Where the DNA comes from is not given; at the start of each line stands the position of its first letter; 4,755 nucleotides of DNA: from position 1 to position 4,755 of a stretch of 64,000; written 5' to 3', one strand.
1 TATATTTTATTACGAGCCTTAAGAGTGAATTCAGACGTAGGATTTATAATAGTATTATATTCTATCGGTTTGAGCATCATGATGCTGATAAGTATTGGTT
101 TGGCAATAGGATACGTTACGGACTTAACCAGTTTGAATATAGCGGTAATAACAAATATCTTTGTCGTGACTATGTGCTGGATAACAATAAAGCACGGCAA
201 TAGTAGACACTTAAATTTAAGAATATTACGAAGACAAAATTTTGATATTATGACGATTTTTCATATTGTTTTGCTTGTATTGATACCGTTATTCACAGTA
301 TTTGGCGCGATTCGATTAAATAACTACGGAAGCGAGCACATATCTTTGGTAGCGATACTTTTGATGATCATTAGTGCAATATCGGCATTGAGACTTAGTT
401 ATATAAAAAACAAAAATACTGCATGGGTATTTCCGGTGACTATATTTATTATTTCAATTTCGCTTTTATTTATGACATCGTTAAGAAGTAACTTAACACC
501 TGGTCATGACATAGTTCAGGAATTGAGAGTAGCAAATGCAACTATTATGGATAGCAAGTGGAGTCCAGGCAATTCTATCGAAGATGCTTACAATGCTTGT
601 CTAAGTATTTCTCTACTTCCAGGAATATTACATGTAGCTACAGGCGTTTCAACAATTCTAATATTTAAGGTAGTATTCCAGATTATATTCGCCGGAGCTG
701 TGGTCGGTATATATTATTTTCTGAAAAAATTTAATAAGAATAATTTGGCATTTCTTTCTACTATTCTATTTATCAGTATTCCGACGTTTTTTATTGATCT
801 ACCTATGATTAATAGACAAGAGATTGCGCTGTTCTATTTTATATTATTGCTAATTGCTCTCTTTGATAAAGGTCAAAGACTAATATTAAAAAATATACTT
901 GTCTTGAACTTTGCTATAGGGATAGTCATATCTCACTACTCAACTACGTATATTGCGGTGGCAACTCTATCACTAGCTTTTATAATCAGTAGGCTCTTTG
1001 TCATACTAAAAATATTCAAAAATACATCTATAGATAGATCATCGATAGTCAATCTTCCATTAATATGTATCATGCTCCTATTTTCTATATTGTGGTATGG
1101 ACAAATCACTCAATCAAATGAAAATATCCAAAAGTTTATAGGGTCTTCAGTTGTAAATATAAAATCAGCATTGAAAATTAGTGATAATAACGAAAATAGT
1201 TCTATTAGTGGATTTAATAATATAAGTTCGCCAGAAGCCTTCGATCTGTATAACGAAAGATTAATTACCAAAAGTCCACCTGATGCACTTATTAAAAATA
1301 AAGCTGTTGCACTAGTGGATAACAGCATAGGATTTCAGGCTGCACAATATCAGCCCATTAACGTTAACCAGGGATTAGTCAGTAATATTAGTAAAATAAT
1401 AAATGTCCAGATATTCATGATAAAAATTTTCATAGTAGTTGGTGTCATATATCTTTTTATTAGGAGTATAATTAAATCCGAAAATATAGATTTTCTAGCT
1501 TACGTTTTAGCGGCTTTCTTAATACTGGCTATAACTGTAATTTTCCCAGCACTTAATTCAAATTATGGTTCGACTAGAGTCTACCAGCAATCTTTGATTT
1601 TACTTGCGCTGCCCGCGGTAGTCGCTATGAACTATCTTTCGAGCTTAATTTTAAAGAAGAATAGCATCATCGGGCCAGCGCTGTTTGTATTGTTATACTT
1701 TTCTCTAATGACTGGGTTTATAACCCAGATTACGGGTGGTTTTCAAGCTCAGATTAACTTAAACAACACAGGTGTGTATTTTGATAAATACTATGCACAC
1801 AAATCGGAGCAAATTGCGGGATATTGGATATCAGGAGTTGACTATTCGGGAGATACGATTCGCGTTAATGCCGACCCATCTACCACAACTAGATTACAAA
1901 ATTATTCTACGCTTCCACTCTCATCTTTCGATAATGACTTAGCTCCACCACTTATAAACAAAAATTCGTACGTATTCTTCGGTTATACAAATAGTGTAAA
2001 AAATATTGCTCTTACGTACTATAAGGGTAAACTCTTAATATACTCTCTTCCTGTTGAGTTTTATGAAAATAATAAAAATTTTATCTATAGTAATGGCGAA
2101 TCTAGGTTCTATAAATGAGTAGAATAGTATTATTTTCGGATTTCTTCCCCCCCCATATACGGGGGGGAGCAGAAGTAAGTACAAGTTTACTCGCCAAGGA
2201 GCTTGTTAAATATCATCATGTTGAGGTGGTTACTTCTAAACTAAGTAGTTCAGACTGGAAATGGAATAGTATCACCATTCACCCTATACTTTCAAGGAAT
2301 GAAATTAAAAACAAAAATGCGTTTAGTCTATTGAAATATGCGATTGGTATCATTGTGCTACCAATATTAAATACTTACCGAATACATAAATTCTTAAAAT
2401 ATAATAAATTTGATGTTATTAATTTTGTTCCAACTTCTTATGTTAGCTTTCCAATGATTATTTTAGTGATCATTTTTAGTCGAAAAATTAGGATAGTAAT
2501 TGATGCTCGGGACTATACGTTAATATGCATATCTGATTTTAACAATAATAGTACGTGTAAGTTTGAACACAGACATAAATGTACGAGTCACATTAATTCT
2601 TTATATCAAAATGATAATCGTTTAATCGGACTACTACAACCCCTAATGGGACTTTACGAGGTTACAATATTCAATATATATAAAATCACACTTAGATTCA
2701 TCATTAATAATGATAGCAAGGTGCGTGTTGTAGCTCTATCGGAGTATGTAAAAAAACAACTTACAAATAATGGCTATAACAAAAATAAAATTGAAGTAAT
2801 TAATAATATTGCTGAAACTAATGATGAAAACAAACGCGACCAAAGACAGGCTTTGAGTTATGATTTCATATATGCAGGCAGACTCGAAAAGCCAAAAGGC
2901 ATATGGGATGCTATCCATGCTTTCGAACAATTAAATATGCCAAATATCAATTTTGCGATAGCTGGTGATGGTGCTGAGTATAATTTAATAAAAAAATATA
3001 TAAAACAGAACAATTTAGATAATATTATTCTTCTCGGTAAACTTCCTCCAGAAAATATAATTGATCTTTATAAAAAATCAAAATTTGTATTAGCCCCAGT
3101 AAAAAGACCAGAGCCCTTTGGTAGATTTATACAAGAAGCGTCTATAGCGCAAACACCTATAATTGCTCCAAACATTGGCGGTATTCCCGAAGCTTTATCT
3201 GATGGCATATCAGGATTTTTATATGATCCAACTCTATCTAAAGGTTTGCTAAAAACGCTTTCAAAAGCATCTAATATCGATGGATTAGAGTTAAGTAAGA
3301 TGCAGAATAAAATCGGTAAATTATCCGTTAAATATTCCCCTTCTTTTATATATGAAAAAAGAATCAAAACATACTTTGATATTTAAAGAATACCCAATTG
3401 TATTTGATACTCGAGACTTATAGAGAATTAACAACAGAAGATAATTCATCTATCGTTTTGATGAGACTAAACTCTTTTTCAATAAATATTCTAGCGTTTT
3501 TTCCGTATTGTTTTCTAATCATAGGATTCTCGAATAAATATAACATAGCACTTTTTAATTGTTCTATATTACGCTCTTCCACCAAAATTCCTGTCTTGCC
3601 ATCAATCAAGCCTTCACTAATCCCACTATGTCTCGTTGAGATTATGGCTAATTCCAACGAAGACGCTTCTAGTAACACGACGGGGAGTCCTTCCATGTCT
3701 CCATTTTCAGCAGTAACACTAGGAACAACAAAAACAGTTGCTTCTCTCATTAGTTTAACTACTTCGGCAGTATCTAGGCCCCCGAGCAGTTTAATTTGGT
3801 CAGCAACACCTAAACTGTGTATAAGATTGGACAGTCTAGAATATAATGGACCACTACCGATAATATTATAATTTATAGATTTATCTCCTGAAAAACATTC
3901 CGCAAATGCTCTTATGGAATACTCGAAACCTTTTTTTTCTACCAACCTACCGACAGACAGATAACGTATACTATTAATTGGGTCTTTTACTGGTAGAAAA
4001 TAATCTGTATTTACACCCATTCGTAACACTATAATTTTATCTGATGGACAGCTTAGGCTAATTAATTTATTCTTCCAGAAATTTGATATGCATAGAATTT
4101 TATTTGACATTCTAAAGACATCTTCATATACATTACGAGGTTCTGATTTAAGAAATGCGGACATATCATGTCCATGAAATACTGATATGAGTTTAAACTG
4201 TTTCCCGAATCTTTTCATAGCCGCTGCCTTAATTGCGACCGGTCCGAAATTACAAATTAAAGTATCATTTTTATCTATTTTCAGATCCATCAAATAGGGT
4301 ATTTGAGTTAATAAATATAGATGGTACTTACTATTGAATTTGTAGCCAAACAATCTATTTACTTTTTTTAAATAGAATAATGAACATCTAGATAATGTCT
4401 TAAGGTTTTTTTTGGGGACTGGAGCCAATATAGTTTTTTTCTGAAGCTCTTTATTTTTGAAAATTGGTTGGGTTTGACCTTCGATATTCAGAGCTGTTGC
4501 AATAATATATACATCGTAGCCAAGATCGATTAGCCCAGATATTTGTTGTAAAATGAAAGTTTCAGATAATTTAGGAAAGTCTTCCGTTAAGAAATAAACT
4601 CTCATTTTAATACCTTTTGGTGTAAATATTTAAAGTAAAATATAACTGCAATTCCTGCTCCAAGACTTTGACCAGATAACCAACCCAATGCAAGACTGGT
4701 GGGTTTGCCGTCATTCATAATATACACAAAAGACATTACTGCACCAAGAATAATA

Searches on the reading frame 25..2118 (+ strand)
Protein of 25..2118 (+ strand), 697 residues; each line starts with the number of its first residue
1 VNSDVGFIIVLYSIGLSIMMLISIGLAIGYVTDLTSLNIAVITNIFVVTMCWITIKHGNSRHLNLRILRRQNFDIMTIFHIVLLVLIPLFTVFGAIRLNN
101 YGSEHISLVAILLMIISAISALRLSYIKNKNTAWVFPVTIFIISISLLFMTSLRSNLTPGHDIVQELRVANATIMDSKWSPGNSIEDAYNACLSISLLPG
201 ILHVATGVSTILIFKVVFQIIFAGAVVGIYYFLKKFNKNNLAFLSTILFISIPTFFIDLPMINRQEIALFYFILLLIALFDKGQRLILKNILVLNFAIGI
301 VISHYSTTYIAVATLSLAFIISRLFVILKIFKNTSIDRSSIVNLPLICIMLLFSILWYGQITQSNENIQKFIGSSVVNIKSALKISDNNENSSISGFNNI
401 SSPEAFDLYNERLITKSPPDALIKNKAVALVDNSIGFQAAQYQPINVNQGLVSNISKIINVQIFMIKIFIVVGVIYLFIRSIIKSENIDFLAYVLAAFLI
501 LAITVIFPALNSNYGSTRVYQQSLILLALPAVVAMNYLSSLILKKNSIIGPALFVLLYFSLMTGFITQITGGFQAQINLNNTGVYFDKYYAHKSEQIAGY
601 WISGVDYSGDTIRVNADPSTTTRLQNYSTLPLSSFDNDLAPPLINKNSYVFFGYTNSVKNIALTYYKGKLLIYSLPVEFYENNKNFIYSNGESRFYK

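Call 14: search_protein_families(library=pfam, proteins=[window:25-2118:+], max_evalue=0.001)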
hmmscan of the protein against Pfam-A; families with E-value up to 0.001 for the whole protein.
window:25-2118:+ (697 aa): 1 family
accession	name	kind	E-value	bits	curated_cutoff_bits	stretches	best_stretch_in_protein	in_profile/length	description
PF09971.14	DUF2206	-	8.5e-22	78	35.6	2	451-696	112-368/368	Predicted membrane protein (DUF2206)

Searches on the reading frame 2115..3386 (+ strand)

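Call 14: search_protein_families(library=pfam, proteins=[window:2115-3386:+], max_evalue=0.001)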
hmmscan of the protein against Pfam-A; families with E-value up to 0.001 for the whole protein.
window:2115-3386:+ (423 aa): 3 families
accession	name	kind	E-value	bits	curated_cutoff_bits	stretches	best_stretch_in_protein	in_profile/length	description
PF00534.26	Glycos_transf_1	-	2e-27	96.2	26.4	1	248-393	15-161/172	Glycosyl transferases group 1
PF13692.12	Glyco_trans_1_4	-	1.6e-18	67.8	27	1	250-379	3-133/142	Glycosyl transferases group 1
PF13439.12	Glyco_transf_4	-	2.3e-08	34.7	28.5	1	17-232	2-165/170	Glycosyltransferase Family 4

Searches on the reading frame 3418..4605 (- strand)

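Call 14: search_protein_families(library=pfam, proteins=[window:3418-4605:-], max_evalue=0.001)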
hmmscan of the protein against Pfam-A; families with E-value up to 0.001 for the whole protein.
window:3418-4605:- (395 aa): 4 families
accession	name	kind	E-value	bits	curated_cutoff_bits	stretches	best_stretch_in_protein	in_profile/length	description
PF00534.26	Glycos_transf_1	-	1.5e-33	116.2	26.4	1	214-372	17-170/172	Glycosyl transferases group 1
PF13692.12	Glyco_trans_1_4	-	5e-26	92.1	27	1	215-360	4-142/142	Glycosyl transferases group 1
PF13439.12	Glyco_transf_4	-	1.5e-08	35.3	28.5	1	15-201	5-169/170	Glycosyltransferase Family 4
PF13524.12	Glyco_trans_1_2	-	9.6e-06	26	25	1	245-388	16-142/144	Glycosyl transferase-like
